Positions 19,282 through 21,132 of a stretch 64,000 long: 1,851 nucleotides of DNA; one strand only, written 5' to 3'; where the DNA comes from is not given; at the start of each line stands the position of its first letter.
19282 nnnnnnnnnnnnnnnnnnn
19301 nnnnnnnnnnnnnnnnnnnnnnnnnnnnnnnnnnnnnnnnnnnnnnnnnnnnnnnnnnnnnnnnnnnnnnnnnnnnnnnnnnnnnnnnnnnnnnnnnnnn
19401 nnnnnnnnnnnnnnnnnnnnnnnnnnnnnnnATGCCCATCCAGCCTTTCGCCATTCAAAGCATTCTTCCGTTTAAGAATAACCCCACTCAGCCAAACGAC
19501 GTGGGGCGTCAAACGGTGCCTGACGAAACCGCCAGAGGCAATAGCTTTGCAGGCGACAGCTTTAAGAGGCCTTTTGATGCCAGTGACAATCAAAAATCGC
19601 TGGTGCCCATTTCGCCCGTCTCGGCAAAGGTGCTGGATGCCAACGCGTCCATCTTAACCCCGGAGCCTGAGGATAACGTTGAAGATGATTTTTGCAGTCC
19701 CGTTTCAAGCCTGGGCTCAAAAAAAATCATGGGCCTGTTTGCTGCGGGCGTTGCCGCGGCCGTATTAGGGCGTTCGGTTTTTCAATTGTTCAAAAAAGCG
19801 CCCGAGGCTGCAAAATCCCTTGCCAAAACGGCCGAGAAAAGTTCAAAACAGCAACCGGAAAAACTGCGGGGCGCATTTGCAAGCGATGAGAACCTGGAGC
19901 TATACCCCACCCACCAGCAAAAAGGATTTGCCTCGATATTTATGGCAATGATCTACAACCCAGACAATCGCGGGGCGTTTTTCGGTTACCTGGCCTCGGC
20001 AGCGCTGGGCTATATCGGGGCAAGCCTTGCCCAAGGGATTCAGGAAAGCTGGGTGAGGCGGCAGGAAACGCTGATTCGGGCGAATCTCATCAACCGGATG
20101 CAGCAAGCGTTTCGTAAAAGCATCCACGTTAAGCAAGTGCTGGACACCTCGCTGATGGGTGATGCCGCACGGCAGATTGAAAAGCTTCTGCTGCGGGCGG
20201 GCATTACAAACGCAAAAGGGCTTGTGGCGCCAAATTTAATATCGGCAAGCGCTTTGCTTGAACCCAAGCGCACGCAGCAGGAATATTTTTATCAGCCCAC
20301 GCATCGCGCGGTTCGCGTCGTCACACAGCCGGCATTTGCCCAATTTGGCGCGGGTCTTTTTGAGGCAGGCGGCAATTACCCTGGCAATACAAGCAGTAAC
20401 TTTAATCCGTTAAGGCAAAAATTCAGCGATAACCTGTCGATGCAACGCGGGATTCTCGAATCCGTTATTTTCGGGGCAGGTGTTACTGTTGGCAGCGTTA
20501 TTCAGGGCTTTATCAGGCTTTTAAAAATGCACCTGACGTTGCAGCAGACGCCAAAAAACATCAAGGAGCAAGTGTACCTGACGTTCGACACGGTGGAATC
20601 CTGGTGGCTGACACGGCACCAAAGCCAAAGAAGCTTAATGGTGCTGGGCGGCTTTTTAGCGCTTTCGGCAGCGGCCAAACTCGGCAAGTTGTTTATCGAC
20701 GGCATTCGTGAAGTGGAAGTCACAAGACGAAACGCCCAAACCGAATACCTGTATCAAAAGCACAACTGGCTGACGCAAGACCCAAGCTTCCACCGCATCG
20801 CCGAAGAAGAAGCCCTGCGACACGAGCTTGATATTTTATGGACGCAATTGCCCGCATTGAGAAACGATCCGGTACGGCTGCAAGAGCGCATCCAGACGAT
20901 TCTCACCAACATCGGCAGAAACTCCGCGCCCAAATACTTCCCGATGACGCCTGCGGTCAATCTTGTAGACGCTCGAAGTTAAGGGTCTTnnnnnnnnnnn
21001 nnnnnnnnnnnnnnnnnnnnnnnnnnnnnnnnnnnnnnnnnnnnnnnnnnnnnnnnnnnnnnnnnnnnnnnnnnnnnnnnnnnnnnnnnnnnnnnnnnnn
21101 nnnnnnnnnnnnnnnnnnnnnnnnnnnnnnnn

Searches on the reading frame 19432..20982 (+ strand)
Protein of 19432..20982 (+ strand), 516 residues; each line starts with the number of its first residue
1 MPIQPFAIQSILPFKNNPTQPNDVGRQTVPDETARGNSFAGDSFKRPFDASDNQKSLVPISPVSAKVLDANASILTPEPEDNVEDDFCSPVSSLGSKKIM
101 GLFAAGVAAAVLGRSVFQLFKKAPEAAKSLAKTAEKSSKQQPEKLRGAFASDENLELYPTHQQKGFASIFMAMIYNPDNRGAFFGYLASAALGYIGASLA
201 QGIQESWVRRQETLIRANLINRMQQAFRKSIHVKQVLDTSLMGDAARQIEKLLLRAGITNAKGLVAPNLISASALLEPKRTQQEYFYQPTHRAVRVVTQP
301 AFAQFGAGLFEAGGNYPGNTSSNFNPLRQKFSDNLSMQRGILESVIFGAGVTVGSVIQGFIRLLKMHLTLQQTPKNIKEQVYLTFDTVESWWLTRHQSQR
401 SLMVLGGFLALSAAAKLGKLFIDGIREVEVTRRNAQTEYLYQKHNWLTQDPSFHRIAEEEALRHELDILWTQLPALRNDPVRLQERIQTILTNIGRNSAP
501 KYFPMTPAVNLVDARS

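Call 7: search_protein_families(library=pfam, proteins=[window:19432-20982:+], max_evalue=0.01)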
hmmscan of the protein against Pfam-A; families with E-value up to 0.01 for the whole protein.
window:19432-20982:+ (516 aa): 0 families

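Call 9: find_homologous_proteins(query=window:19432-20982:+)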
Query window:19432-20982:+ (516 aa): 18 proteins with E <= 0.001 among 8000 candidates.
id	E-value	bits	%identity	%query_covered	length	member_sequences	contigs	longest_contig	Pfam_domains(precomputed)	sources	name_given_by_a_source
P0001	0.0e+0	1139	99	100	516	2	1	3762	-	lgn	-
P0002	1.8e-97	345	42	91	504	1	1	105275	-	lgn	-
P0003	1.0e-95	339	44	84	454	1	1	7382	-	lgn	-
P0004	2.5e-81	292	39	84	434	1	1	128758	-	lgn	-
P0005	2.3e-80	289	37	86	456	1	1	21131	-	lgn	-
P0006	3.6e-78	281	38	84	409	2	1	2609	-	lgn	-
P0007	6.8e-69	251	36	93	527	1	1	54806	-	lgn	-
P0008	6.0e-67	244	40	81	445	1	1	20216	-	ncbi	-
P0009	7.0e-66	241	41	68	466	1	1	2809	-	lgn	-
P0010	1.6e-65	240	41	68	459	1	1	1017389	-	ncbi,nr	ncbi:MAG: hypothetical protein K2X01_06585 [Cyanobacteria bacterium]|nr:hypothetical protein [Cyanob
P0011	5.4e-62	228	42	68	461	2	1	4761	-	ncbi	-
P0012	4.6e-59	218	37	80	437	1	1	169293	-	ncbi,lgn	-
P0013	8.9e-58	214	37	81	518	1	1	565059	-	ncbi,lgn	-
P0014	6.2e-56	208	37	81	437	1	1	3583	-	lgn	-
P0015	4.8e-55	205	36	67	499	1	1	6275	-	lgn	-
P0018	7.1e-51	191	34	84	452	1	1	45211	-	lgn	-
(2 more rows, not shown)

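Call 10: find_encoding_contigs(protein=window:19432-20982:+, flank=10000, max_places=6)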
Protein window:19432-20982:+ (516 aa): 2 contigs read that carry it; 2 places shown.
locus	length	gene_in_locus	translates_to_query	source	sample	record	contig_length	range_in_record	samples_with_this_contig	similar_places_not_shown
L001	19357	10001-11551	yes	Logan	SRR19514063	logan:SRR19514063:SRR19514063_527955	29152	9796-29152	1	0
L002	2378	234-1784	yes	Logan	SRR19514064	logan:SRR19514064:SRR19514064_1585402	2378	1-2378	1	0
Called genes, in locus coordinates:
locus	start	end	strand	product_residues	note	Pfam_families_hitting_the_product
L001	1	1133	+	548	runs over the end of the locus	PF01229:Glyco_hydro_39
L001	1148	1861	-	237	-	-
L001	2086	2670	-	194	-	-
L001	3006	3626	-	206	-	-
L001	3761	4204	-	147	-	-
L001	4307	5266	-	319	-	PF02219:MTHFR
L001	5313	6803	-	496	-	PF01425:Amidase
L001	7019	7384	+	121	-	-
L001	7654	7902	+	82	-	-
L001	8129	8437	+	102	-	-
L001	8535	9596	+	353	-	PF01351:RNase_HII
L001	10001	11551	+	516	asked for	-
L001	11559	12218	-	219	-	-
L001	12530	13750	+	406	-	-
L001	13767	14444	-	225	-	-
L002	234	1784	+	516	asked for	-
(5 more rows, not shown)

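Call 12: find_related_loci(query=A1, collection=genome_contigs, flank=6000)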
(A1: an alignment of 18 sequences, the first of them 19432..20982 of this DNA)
Query A1 (516 aa) in genome_contigs; peptide patterns used: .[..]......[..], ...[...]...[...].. (x = any residue, [..] = any of these).
42 stretches matched a pattern; 15 encode a relative of the query (tblastn E <= 1e-3); 15 distinct loci.
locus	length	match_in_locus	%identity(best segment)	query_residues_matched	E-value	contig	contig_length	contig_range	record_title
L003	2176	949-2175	40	83-515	3e-92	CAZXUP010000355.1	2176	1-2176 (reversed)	MAG TPA_asm: uncultured Vampirovibrionales bacterium isolate SRP344714_co2_442 genome assembly, contig: NODE_127853_leng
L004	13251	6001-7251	39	73-516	8e-88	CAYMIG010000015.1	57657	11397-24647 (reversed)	MAG TPA_asm: uncultured Vampirovibrionales bacterium isolate SRP290908_co2_77 genome assembly, contig: NODE_611_length_5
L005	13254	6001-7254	38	48-515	3e-81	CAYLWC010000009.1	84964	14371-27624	MAG TPA_asm: uncultured Vampirovibrionales bacterium isolate SRP144015_co1_126 genome assembly, contig: NODE_146_length_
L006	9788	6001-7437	35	12-516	7e-75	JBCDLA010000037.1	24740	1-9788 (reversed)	MAG: Cyanobacteria bacterium P01_H01_bin.74 k141_1659009_length_24740_cov_13.0000, whole genome shotgun sequence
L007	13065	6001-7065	41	167-516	5e-71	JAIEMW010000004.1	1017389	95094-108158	MAG: Cyanobacteriota bacterium isolate co.spades.CONCOCT.2.5kb_148 c_000000000002, whole genome shotgun sequence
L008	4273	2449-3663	36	83-515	6e-69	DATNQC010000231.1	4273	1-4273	MAG TPA_asm: Oculatellaceae cyanobacterium isolate SMAG_U16497 k141_772905, whole genome shotgun sequence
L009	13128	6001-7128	37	102-516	4e-66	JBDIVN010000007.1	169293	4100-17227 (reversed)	MAG: Vampirovibrionales bacterium isolate Bin_14 NODE_65_length_169293_cov_8.967996, whole genome shotgun sequence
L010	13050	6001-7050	38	166-516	3e-66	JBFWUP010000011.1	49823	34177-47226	MAG: Candidatus Melainabacteria bacterium isolate CA_2019_TPBF_73 NODE_4547_length_49823_cov_48.038695_TPBF, whole genom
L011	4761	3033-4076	42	167-516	3e-65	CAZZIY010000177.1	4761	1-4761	MAG TPA_asm: uncultured Vampirovibrionales bacterium isolate SRP124364_co1_423 genome assembly, contig: NODE_23139_lengt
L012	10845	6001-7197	35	86-516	5e-61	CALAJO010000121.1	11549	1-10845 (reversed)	MAG: uncultured cyanobacterium isolate N1_Bin_METABAT__280_1 genome assembly, contig: c_000002559554, whole genome shotg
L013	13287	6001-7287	35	87-516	3e-59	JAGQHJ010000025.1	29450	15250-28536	MAG: Cyanobacteria bacterium HKST-UBA04 NODE_26_length_29450_cov_3.945767, whole genome shotgun sequence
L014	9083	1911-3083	36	94-515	5e-59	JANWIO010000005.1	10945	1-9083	MAG: Vampirovibrionales bacterium isolate CRAIB_MAG43 c_000000008337, whole genome shotgun sequence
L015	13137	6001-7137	37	97-516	8e-58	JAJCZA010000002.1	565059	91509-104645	MAG: Vampirovibrionales bacterium isolate OFTM381 OFTM381_1, whole genome shotgun sequence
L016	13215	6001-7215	35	85-515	4e-56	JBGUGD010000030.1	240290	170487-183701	MAG: Vampirovibrionaceae bacterium NZW_1234 k127_10946433, whole genome shotgun sequence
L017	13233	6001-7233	35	102-516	7e-60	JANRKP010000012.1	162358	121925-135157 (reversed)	MAG: Candidatus Melainabacteria bacterium isolate bins.493 k141_5329323, whole genome shotgun sequence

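Call 27: predict_structure(alignment_id=A1)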
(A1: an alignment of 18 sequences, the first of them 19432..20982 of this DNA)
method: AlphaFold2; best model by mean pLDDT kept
length: 516 residues; sequences in the alignment: 18
mean_pLDDT: 58.2   pTM: 0.45
mean pLDDT of the five models: 58.2, 55.0, 54.8, 54.2, 51.9
residues with pLDDT >= 90: 44; 70-90: 135; 50-70: 107; < 50: 230
segments of 3 or more residues with pLDDT < 50: 1-92, 125-164, 275-277, 280-329, 367-386, 500-516
pLDDT, mean of each block of 10 residues (from residue 1): 37 37 37 35 37 37 37 35 38 57 73 62 47 40 30 30 49 62 66 72 83 81 82 87 92 92 74 49 37 30 30 34 45 60 74 66 50 34 44 57 65 75 85 84 82 86 93 92 91 73 40 35
secondary structure, 60 per line:
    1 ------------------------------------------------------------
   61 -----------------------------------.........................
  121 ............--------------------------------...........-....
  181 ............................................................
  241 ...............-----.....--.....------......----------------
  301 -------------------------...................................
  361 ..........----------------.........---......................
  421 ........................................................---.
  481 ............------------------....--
elements in order: H96-132 H165-175 H177-255 H261-265 H268-272 H279-284 H326-370 H387-395 H399-476 H480-492 H511-514

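Call 28: search_protein_representatives(alignment_id=A1)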
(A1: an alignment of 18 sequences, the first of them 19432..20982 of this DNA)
Query: 18 sequences, 452 profile positions. Proteins with E-value up to 0.001 (for the whole library): 117; up to 1e-10: 83; up to 1e-30: 79. The best 117 are listed.
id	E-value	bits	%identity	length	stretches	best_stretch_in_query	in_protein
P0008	4.1e-167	573.4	-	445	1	8-452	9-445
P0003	1.5e-160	551.8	-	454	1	3-452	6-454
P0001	2.3e-159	547.8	-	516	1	13-452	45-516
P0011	1.7e-157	541.7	-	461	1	5-452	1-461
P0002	2.5e-157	541.1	-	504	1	16-452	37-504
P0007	7.7e-155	532.9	-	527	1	18-452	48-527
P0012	4.7e-154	530.3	-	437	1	4-452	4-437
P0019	3.5e-152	524.2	-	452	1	40-452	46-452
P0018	4.5e-148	510.6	-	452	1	3-452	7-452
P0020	3.8e-147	507.5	-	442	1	33-452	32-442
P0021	2.9e-140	484.9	-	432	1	49-452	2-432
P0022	3.8e-140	484.5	-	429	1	1-452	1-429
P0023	2.3e-139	481.9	-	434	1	36-452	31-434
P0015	3.4e-135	468.1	-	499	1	4-452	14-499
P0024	6.0e-135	467.3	-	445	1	29-452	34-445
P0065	3.2e-70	254.0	-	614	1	87-452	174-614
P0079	1.3e-56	209.1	-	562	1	52-452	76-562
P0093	1.1e-09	54.5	-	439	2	127-207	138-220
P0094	2.0e-09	53.6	-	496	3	333-379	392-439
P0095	3.1e-09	53.0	-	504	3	65-198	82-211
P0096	3.2e-09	52.9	-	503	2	60-228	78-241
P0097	3.2e-08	49.6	-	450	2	291-379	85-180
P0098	5.9e-08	48.7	-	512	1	59-379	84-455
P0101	2.2e-07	46.9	-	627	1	97-427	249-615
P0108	2.4e-06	43.4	-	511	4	115-221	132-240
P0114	8.9e-06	41.5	-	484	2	116-219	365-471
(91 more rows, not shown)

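Call 30: search_protein_families(library=pfam, proteins=[P0093, P0094, P0095, P0096, P0097, P0098, P0101, P0108, P0114, P0065], max_evalue=0.01)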
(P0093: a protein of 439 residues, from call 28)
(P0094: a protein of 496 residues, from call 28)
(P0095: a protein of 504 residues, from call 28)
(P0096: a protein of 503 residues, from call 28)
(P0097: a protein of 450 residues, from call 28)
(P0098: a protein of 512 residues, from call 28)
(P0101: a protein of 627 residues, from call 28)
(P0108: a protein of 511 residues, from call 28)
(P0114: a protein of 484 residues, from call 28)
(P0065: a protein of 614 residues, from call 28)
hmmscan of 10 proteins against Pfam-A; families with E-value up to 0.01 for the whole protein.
P0093 (439 aa): 1 family
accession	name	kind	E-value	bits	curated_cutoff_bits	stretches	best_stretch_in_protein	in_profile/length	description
PF23020.1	PEX14-like_2nd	-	0.0048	17.6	23.2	0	256-297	4-45/120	Peroxisomal membrane protein PEX14-like, central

P0094 (496 aa): 0 families

P0095 (504 aa): 1 family
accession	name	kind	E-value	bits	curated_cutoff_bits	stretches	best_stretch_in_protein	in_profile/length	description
PF18334.7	XRN1_D2_D3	-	0.00043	20.1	21.8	1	286-370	131-215/228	Exoribonuclease Xrn1 D2/D3 domain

P0096 (503 aa): 0 families

P0097 (450 aa): 0 families

P0098 (512 aa): 0 families

P0101 (627 aa): 0 families

P0108 (511 aa): 0 families

P0114 (484 aa): 0 families

P0065 (614 aa): 0 families

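Call 31: fold_search(model_id=the predicted structure, library=pdb)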
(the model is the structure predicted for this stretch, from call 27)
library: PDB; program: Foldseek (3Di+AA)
matches with E <= 10: 188; with E <= 0.001: 0
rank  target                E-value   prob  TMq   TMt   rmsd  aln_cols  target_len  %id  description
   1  7n6g_3W               1.3e-01  0.23  0.14  0.17  51.2       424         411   11  C1 of central pair (released 2022-05-18)
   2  7n6g_3V               1.3e-01  0.21  0.13  0.16  54.8       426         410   12  C1 of central pair (released 2022-05-18)
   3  8iyj_B1               1.6e-01  0.28  0.14  0.18  36.1       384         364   13  Cryo-EM structure of the 48-nm repeat doublet microtubule from mouse sperm (released 2023-07-05)
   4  8otz_C4               2.1e-01  0.23  0.14  0.19  35.4       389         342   11  48-nm repeat of the native axonemal doublet microtubule from bovine sperm (released 2023-11-22)
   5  8i7r_B7               2.2e-01  0.18  0.13  0.17  45.6       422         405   13  In situ structure of axonemal doublet microtubules in mouse sperm with 48-nm repeat (released 2023-10-11)
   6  8iyj_R4               2.6e-01  0.20  0.14  0.18  36.6       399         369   13  Cryo-EM structure of the 48-nm repeat doublet microtubule from mouse sperm (released 2023-07-05)
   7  9fqr_A0               3.9e-01  0.14  0.13  0.16  43.7       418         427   12  96-nm repeat of axonemal doublet microtubules from bovine sperm (released 2025-03-26)
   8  8i7r_B4               4.0e-01  0.18  0.13  0.21  33.4       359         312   12  In situ structure of axonemal doublet microtubules in mouse sperm with 48-nm repeat (released 2023-10-11)
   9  4wid_A                5.1e-01  0.44  0.23  0.31  26.0       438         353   10  Crystal structure of the immediate-early 1 protein (IE1) at 2.31 angstrom (tetragonal form after crystal dehydration) (released 2014-10-29)
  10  9fqr_F5               5.1e-01  0.13  0.14  0.18  39.0       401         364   12  96-nm repeat of axonemal doublet microtubules from bovine sperm (released 2025-03-26)
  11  7n6g_3M               6.8e-01  0.12  0.14  0.19  51.0       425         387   13  C1 of central pair (released 2022-05-18)
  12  7n6g_3R               6.8e-01  0.11  0.13  0.18  52.8       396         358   12  C1 of central pair (released 2022-05-18)
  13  8i7r_B2               7.5e-01  0.10  0.13  0.16  43.3       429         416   12  In situ structure of axonemal doublet microtubules in mouse sperm with 48-nm repeat (released 2023-10-11)
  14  7n6g_3O               7.8e-01  0.14  0.15  0.19  38.6       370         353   11  C1 of central pair (released 2022-05-18)
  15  7n6g_3P               7.8e-01  0.14  0.15  0.20  40.4       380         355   12  C1 of central pair (released 2022-05-18)
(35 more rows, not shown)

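Call 33: find_encoding_contigs(protein=P0002, flank=8000, max_places=2)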
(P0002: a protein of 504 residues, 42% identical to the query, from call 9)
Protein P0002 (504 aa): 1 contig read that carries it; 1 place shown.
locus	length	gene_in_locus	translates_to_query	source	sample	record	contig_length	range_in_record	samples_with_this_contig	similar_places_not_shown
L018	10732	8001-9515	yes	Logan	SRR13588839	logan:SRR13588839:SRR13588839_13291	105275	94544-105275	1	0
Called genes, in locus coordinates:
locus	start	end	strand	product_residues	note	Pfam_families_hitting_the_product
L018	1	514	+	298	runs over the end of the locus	-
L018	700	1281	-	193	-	-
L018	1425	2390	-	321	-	PF02219:MTHFR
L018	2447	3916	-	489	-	PF01425:Amidase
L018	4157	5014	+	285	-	-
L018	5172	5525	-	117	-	-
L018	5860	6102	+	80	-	-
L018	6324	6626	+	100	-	-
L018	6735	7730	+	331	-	PF01351:RNase_HII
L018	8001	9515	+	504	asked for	-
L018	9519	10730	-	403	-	?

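Call 34: find_encoding_contigs(protein=P0004, flank=8000, max_places=2)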
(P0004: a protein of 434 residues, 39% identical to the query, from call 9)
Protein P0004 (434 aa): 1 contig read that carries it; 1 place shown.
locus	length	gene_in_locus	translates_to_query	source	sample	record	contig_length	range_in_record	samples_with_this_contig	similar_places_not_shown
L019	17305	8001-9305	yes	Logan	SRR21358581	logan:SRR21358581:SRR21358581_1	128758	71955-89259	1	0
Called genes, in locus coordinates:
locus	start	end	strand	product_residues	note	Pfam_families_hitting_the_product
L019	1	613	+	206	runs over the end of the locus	PF04542:Sigma70_r2, PF08281:Sigma70_r4_2, PF04545:Sigma70_r4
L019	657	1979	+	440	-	PF13490:zf-HC2 (faint)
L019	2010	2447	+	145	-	PF07813:LTXXQ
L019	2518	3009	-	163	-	-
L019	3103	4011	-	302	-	PF02219:MTHFR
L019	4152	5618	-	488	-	PF01425:Amidase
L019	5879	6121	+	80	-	-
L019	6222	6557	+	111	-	-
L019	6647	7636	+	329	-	PF01351:RNase_HII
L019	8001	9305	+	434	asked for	-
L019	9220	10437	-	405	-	-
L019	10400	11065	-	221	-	PF01121:CoaE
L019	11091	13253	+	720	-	PF01590:GAF (weak), PF13185:GAF_2 (weak), PF13492:GAF_3 (weak), PF01590:GAF, PF13185:GAF_2, PF00512:HisKA (weak), PF02518:HATPase_c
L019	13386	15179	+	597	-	PF01336:tRNA_anti-codon, PF00152:tRNA-synt_2, PF02938:GAD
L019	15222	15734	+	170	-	PF13673:Acetyltransf_10, PF00583:Acetyltransf_1, PF13508:Acetyltransf_7, PF08445:FR47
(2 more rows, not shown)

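Call 35: find_encoding_contigs(protein=P0007, flank=8000, max_places=2)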
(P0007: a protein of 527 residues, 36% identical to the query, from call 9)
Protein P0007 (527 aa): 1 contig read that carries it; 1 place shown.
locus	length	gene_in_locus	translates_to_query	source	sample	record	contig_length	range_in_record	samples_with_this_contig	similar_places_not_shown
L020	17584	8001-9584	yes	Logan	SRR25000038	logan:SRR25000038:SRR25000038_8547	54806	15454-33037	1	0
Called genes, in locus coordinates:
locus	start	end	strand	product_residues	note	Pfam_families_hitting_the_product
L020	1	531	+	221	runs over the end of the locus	PF07963:N_methyl (weak)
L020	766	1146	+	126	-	-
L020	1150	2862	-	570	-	PF13231:PMT_2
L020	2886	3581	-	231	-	PF13646:HEAT_2 (weak), PF03130:HEAT_PBS (faint), PF13513:HEAT_EZ (faint), PF00514:Arm (faint), PF02985:HEAT (faint), PF13646:HEAT_2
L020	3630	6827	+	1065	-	PF02638:GHL10, PF13200:DUF4015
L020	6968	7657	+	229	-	-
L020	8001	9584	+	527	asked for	-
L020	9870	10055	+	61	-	-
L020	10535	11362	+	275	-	-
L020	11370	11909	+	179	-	-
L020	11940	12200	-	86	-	PF01016:Ribosomal_L27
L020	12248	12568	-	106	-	PF00829:Ribosomal_L21p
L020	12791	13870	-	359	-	PF21710:Spt6_S1 (faint), PF00575:S1, PF23459:S1_RRP5 (faint), PF00575:S1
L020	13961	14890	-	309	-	PF02401:LYTB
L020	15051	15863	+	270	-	PF04542:Sigma70_r2, PF04539:Sigma70_r3, PF13412:HTH_24 (faint), PF08281:Sigma70_r4_2, PF04545:Sigma70_r4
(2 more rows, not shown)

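Call 36: find_encoding_contigs(protein=P0018, flank=8000, max_places=2)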
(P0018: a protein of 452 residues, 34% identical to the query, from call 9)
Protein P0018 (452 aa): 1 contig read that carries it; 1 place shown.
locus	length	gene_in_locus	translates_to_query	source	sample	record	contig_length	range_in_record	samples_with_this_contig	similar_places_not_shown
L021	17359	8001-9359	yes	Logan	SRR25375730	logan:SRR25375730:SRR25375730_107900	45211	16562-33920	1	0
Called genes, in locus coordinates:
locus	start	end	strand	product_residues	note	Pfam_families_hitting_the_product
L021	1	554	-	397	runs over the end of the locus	PF13439:Glyco_transf_4, PF13477:Glyco_trans_4_2 (faint), PF13579:Glyco_trans_4_4, PF00534:Glycos_transf_1, PF13692:Glyco_trans_1_4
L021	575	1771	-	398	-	PF13439:Glyco_transf_4, PF13579:Glyco_trans_4_4, PF20706:GT4-conflict (weak), PF00534:Glycos_transf_1, PF13692:Glyco_trans_1_4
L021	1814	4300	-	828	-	PF00133:tRNA-synt_1, PF01921:tRNA-synt_1f (faint), PF01406:tRNA-synt_1e (faint), PF09334:tRNA-synt_1g, PF13603:tRNA-synt_1_2, PF00133:tRNA-synt_1, PF09334:tRNA-synt_1g, PF08264:Anticodon_1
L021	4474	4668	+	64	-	-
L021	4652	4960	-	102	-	-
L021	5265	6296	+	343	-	-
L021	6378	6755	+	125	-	PF09685:MamF_MmsF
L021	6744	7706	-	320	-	PF04055:Radical_SAM, PF06968:BATS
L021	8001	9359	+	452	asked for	-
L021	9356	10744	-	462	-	-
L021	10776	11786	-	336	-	PF01368:DHH, PF02272:DHHA1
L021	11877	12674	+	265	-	PF01503:PRA-PH (faint), PF03819:MazG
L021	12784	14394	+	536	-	PF03255:ACCA, PF01039:Carboxyl_trans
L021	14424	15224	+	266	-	PF00378:ECH_1, PF16113:ECH_2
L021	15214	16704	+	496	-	PF00289:Biotin_carb_N, PF02222:ATP-grasp, PF02786:CPSase_L_D2, PF07478:Dala_Dala_lig_C, PF02785:Biotin_carb_C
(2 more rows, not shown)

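Call 40: find_encoding_contigs(protein=P0096, flank=6000, max_places=2)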
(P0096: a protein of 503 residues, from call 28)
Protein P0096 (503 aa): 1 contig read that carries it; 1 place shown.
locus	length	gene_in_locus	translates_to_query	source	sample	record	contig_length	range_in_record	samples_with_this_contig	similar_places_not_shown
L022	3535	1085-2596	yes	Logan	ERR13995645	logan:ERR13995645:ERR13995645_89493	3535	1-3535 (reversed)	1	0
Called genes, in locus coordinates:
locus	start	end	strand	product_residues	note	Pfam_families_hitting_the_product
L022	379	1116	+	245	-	-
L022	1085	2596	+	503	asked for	-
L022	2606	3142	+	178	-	-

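Call 41: find_encoding_contigs(protein=P0065, flank=6000, max_places=2)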
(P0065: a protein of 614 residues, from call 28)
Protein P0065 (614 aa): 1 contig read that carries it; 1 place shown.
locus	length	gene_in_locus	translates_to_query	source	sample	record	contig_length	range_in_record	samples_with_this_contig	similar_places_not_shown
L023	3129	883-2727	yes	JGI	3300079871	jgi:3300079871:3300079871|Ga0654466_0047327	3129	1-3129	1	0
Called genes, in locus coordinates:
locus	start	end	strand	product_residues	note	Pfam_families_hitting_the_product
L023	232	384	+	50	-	-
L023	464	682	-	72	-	-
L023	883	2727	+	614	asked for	-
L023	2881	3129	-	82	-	?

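Call 42: find_related_loci(query=A1, collection=metagenome_contigs, flank=1500)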
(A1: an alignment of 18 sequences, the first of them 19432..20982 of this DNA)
Query A1 (516 aa) in metagenome_contigs; peptide patterns used: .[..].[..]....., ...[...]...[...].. (x = any residue, [..] = any of these).
52 stretches matched a pattern; 1 encode a relative of the query (tblastn E <= 1e-3); 1 distinct loci.
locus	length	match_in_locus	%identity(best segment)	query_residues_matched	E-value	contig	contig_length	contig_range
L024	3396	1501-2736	39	83-516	3e-82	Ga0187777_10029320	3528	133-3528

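Call 46: search_protein_families(library=pfam, proteins=[L022:379-1116:+, L022:2606-3142:+, L022:1085-2596:+], max_evalue=0.1)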
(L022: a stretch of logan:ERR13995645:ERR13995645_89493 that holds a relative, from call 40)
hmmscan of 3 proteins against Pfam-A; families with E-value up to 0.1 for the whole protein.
L022:379-1116:+ (245 aa): 7 families
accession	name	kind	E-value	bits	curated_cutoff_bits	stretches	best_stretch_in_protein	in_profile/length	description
PF04513.17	Baculo_PEP_C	-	0.00019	21.9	38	1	54-151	31-120/140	Baculovirus polyhedron envelope protein, PEP, C terminus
PF05478.16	Prominin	-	0.0023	16.6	34.3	1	126-226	187-289/799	Prominin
PF12631.12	MnmE_helical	-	0.009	16.6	40.1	0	169-231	27-89/211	MnmE helical domain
PF12205.13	GIT1_C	-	0.028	15.1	25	0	78-121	6-49/110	G protein-coupled receptor kinase-interacting protein 1 C term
PF09718.15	Tape_meas_lam_C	-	0.038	14.5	23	0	129-154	19-44/76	Lambda phage tail tape-measure protein (Tape_meas_lam_C)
PF23313.1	4HB_KIF14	-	0.049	14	27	0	100-155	72-123/141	KIF14 four-helical bundle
PF11865.14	mTOR_dom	-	0.1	13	27.6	0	62-149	61-147/160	Serine/threonine-protein kinase mTOR domain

L022:2606-3142:+ (178 aa): 1 family
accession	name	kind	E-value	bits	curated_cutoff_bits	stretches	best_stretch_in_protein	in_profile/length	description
PF16326.10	ABC_tran_CTD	-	0.083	13.6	32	0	19-54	14-49/69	ABC transporter C-terminal domain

L022:1085-2596:+ (503 aa): 1 family
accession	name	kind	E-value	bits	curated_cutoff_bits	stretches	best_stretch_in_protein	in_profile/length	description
PF06979.18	TMEM70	-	0.057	13.8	22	0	236-349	41-152/157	TMEM70/TMEM186/TMEM223 protein family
